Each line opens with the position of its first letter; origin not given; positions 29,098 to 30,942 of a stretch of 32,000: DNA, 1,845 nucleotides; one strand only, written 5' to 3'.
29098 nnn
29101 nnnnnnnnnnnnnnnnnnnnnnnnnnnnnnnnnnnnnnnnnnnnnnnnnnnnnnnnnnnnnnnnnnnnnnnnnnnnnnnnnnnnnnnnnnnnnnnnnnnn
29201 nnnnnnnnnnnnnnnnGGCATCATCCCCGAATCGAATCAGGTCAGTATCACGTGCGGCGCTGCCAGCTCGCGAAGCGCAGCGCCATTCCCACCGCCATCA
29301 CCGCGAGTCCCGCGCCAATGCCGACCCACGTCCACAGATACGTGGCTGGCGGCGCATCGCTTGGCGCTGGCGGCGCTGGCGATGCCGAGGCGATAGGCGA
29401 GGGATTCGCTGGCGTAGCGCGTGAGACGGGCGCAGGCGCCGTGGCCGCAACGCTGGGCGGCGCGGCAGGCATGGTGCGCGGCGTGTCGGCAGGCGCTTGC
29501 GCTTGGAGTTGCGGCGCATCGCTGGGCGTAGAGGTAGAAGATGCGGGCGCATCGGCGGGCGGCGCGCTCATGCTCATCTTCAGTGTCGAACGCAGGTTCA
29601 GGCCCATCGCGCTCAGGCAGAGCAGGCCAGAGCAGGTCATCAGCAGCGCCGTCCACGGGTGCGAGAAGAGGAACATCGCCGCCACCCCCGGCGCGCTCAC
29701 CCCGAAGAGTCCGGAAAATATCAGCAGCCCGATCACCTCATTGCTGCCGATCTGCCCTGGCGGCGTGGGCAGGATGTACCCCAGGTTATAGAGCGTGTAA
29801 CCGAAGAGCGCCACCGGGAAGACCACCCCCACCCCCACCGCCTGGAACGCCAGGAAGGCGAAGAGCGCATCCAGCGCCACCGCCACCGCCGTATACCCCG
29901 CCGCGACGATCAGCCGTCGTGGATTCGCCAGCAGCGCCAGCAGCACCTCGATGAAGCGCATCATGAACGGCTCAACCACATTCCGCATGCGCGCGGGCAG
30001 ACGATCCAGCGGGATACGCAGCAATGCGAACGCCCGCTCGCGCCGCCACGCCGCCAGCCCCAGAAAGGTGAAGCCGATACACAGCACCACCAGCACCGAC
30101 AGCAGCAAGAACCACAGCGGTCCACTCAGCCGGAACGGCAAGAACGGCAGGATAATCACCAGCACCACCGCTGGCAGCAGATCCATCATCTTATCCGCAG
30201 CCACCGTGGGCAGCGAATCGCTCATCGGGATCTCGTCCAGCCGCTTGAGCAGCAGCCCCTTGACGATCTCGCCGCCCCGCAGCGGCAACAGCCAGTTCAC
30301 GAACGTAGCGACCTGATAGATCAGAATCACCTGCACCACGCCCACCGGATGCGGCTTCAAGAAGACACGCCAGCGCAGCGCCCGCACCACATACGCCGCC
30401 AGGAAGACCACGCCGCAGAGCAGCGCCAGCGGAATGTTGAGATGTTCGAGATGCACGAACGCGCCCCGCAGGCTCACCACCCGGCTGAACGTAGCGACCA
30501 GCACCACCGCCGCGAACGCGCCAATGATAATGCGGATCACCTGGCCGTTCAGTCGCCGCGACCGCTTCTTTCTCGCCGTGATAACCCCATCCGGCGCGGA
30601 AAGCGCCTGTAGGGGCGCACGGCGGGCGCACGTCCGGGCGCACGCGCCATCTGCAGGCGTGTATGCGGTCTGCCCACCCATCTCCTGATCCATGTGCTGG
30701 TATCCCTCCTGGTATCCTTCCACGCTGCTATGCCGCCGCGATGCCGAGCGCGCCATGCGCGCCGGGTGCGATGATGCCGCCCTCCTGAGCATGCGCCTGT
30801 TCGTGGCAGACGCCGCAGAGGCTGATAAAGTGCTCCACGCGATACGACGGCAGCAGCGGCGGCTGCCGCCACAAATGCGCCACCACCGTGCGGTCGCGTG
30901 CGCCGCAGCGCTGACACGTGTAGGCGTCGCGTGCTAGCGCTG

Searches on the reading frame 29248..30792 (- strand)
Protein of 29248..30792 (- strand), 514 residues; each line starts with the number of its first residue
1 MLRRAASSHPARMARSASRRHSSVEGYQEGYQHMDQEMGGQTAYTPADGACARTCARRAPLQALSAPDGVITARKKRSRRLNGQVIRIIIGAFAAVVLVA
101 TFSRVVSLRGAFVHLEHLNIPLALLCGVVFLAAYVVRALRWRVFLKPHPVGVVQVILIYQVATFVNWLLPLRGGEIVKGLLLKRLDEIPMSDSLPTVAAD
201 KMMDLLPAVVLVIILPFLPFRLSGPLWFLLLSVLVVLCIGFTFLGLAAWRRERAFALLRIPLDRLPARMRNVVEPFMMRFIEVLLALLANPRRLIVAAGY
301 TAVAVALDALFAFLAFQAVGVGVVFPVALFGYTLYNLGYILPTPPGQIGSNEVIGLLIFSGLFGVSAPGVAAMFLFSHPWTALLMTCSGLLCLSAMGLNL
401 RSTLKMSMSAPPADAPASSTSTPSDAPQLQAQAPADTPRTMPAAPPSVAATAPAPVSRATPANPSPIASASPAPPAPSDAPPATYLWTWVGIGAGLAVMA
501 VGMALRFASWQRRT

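Call 9: search_protein_families(library=pfam, proteins=[window:29248-30792:-])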
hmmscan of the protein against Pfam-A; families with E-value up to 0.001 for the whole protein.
window:29248-30792:- (514 aa): 1 family
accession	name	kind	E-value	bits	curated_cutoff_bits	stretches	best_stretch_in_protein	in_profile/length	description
PF03706.18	LPG_synthase_TM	-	8.1e-33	114.6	33.4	1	88-382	1-295/302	Lysylphosphatidylglycerol synthase TM region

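Call 42: find_encoding_contigs(protein=window:29248-30693:-, flank=10000, max_places=2)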
Protein window:29248-30693:- (481 aa): 2 contigs read that carry it; 2 places shown.
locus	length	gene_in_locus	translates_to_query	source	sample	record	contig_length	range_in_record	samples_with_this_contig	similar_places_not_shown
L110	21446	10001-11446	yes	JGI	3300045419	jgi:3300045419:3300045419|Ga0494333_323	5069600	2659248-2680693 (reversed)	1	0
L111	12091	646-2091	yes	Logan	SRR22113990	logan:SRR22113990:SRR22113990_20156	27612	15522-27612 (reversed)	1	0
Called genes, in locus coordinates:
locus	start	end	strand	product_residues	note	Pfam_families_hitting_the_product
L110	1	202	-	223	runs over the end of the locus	PF17784:Sulfotransfer_4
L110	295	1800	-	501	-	PF00324:AA_permease, PF03845:Spore_permease (weak), PF13520:AA_permease_2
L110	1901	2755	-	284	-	PF00702:Hydrolase (weak), PF05116:S6PP (faint), PF08282:Hydrolase_3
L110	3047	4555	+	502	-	-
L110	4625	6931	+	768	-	-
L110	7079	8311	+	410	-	PF04015:DUF362, PF00037:Fer4 (weak), PF12797:Fer4_2 (weak), PF12837:Fer4_6 (faint), PF12838:Fer4_7 (weak), PF13237:Fer4_10 (weak), PF13484:Fer4_16 (faint), PF00037:Fer4 (weak)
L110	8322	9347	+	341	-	PF00106:adh_short (weak), PF01073:3Beta_HSD, PF01370:Epimerase, PF04321:RmlD_sub_bind, PF05368:NmrA, PF13460:NAD_binding_10, PF16363:GDP_Man_Dehyd, PF07993:NAD_binding_4, +1 more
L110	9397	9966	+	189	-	-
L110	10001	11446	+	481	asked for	PF03706:LPG_synthase_TM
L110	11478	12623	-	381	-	PF01070:FMN_dh, PF05690:ThiG (faint)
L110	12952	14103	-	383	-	PF04055:Radical_SAM, PF13186:SPASM (weak)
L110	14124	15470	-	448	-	PF00535:Glycos_transf_2, PF13641:Glyco_tranf_2_3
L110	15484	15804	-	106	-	-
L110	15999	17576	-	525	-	PF13231:PMT_2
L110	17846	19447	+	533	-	PF12891:Glyco_hydro_44 (weak)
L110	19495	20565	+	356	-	PF21253:Mann_GBD_bact (weak)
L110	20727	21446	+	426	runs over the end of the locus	PF13506:Glyco_transf_21 (weak), PF13641:Glyco_tranf_2_3, PF00535:Glycos_transf_2 (weak), PF13632:Glyco_trans_2_3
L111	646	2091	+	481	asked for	PF03706:LPG_synthase_TM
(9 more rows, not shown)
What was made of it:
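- Tried and rejected: I extended about 8.7 kb past the right edge instead (call 42).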

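Call 49: search_protein_families(library=ncbifam, proteins=[L110:7079-8311:+, L110:9397-9966:+, L110:3047-4555:+, L110:4625-6931:+], max_evalue=0.001)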
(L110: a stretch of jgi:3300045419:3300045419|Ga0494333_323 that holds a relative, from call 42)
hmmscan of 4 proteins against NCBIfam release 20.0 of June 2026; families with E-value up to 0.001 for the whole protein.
L110:7079-8311:+ (410 aa): 25 families
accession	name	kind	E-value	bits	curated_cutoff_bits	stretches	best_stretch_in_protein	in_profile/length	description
NF052623.1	Npun_F2552_fam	equivalog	1.3e-26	93.8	500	1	42-271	18-250/314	Npun_F2552 family protein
NF038196.1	ferrodoxin_EFR1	subfamily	4.2e-11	43.4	75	1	337-394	176-233/242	EFR1 family ferrodoxin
TIGR02179.1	PorD_KorD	subfamily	3e-06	27.3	60.05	1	338-392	18-74/78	2-oxoacid:acceptor oxidoreductase, delta subunit, pyruvate/2-ketoisovalerate family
NF040684.1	PorD_Arch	equivalog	8.3e-06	25.8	120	1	338-392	25-81/85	pyruvate synthase subunit PorD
NF045874.1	Vhu_polyferre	exception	8.5e-06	24.7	600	1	342-406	193-259/381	F420-non-reducing hydrogenase associated-polyferredoxin VhuB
TIGR02494.1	PFLE_PFLC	subfamily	9.3e-06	25.1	174.35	1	343-396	46-103/293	glycyl-radical enzyme activating protein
NF045790.1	OxalOxreddelta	equivalog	1e-05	24.9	230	1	338-391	253-307/316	oxalate oxidoreductase subunit delta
NF043039.1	HgcAB_like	equivalog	1.3e-05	25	285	1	338-391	293-350/350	HgcAB-like fusion protein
NF040864.1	HgcB_ferredoxin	equivalog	1.4e-05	24.8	99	1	342-400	11-71/93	mercury methylation ferredoxin HgcB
NF040770.1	hetero_SS_HdrA2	exception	1.4e-05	23.4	1100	1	340-394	572-627/777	CoB-CoM heterodisulfide reductase HdrA2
TIGR02163.1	napH_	subfamily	1.5e-05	24.6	213.05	1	334-392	185-253/255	NapH/MauN family ferredoxin-type protein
NF041891.1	hdrA_Methbact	equivalog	1.7e-05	23.3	1300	1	341-396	568-624/762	ferredoxin:CoB-CoM heterodisulfide reductase subunit HdrA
TIGR01971.1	NuoI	subfamily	2.2e-05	24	113.05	0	365-392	73-100/121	NADH-quinone oxidoreductase, chain I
TIGR02700.1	flavo_MJ0208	hypoth_equivalog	3.4e-05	23.2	251.35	1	341-391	144-195/234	dihydromethanopterin reductase (acceptor)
NF058577.1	FdxA_fam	equivalog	6.5e-05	23.1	65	1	345-389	7-52/52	4Fe-4S ferredoxin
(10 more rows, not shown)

L110:9397-9966:+ (189 aa): 1 family
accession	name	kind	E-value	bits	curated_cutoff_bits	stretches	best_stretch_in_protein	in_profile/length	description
NF040563.1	guided_IscB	equivalog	0.00043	19.5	175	1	116-174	183-241/314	RNA-guided endonuclease IscB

L110:3047-4555:+ (502 aa): 29 families (the best 25 are shown)
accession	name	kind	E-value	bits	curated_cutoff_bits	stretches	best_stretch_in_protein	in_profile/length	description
NF040959.1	MamA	equivalog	1.9e-43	148.3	200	3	236-389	40-193/204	magnetosome protein MamA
TIGR02521.1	type_IV_pilW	equivalog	1.3e-33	116.5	154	3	152-326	18-194/234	type IV pilus biogenesis/stability protein PilW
TIGR02552.1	LcrH_SycD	equivalog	3.1e-31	107.9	104.8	4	279-366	30-117/136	SycD/LcrH family type III secretion system chaperone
TIGR02917.1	PEP_TPR_lipo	equivalog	5.2e-30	104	312.2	3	245-363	137-255/899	XrtA/PEP-CTERM system TPR-repeat protein PrsT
NF008391.2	PRK11189.1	equivalog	1.1e-26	94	250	3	238-326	70-158/297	lipoprotein NlpI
NF033762.1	social_mot_Tgl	equivalog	3.1e-26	92.2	225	3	240-388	38-189/252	social motility TPR repeat lipoprotein Tgl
NF033920.0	C39_PA2778_fam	equivalog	6e-23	81.5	150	3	302-400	157-255/255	PA2778 family cysteine peptidase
NF040561.1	PrimPol_Msp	equivalog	4.4e-16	58.5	200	1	249-333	7-83/515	CRISPR-associated primase-polymerase type A1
NF002725.1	PRK02603.1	equivalog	1.8e-15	57.4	143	2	315-395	49-132/173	photosystem I assembly protein Ycf3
NF033758.1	gliding_GltE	equivalog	2e-15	56.7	225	1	259-404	214-360/411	adventurous gliding motility TPR repeat lipoprotein GltE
TIGR00990.1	3a0801s09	subfamily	5.3e-15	55.1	757.25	1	249-434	310-498/615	mitochondrial import receptor subunit TOM70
NF053607.1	CHU_0125_OmpA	equivalog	1.1e-12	47.3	620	1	280-364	32-116/639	CHU_0125 family OmpA-like outer membrane integrity protein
NF011886.0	PRK15359.1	equivalog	1.8e-12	47.3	146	0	170-273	29-131/144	type III secretion system chaperone protein SscB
NF052415.1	T3SS_chap_SctY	equivalog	4.5e-12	46.4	70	2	249-329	22-105/106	type III secretion apparatus assembly chaperone SctY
NF047558.1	TPR_END_plus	domain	1.9e-11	43.7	32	0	172-202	6-35/56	TPR end-of-group domain-containing protein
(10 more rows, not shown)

L110:4625-6931:+ (768 aa): 28 families (the best 25 are shown)
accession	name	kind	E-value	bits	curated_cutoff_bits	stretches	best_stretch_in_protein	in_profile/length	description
NF040959.1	MamA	equivalog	5e-65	218.8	200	6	464-631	36-203/204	magnetosome protein MamA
TIGR02552.1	LcrH_SycD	equivalog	3.3e-46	156.4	104.8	6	171-257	30-116/136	SycD/LcrH family type III secretion system chaperone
TIGR02917.1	PEP_TPR_lipo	equivalog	2.6e-45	154.7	312.2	6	581-688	139-246/899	XrtA/PEP-CTERM system TPR-repeat protein PrsT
NF033762.1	social_mot_Tgl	equivalog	8.1e-45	153.1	225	6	619-756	49-189/252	social motility TPR repeat lipoprotein Tgl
TIGR02521.1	type_IV_pilW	equivalog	5.5e-40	137.4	154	5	477-605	43-173/234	type IV pilus biogenesis/stability protein PilW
NF033920.0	C39_PA2778_fam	equivalog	1.9e-39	135.6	150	6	296-394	157-255/255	PA2778 family cysteine peptidase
NF008391.2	PRK11189.1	equivalog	4.4e-37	128.2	250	3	421-485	89-153/297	lipoprotein NlpI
TIGR00990.1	3a0801s09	subfamily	4.6e-30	104.8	757.25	4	513-665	345-497/615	mitochondrial import receptor subunit TOM70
NF033758.1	gliding_GltE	equivalog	3.5e-24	85.5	225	1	614-749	199-336/411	adventurous gliding motility TPR repeat lipoprotein GltE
NF052415.1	T3SS_chap_SctY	equivalog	4e-23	82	70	4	479-561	20-105/106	type III secretion apparatus assembly chaperone SctY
TIGR04510.1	mod_pep_cyc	subfamily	2.6e-22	79.2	400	1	276-439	413-578/814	putative peptide modification system cyclase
TIGR03939.1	PGA_TPR_OMP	equivalog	1.5e-19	69.8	366.65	3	440-546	95-201/800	poly-beta-1,6 N-acetyl-D-glucosamine export porin PgaA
NF053607.1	CHU_0125_OmpA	equivalog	6.2e-18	64.6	620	0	311-398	35-122/639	CHU_0125 family OmpA-like outer membrane integrity protein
NF047507.1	TPR_BatC_Lepto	exception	1.5e-17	63.8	175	0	320-433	17-132/214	TPR repeat-containing protein BatC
NF011886.0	PRK15359.1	equivalog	1.7e-16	60.3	146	1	672-763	27-118/144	type III secretion system chaperone protein SscB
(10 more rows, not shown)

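Call 55: search_protein_families(library=pfam, proteins=[L110:9397-9966:+], max_evalue=0.01)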
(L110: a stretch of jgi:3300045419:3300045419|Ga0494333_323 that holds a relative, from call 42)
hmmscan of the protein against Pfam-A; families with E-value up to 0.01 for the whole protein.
L110:9397-9966:+ (189 aa): 0 families
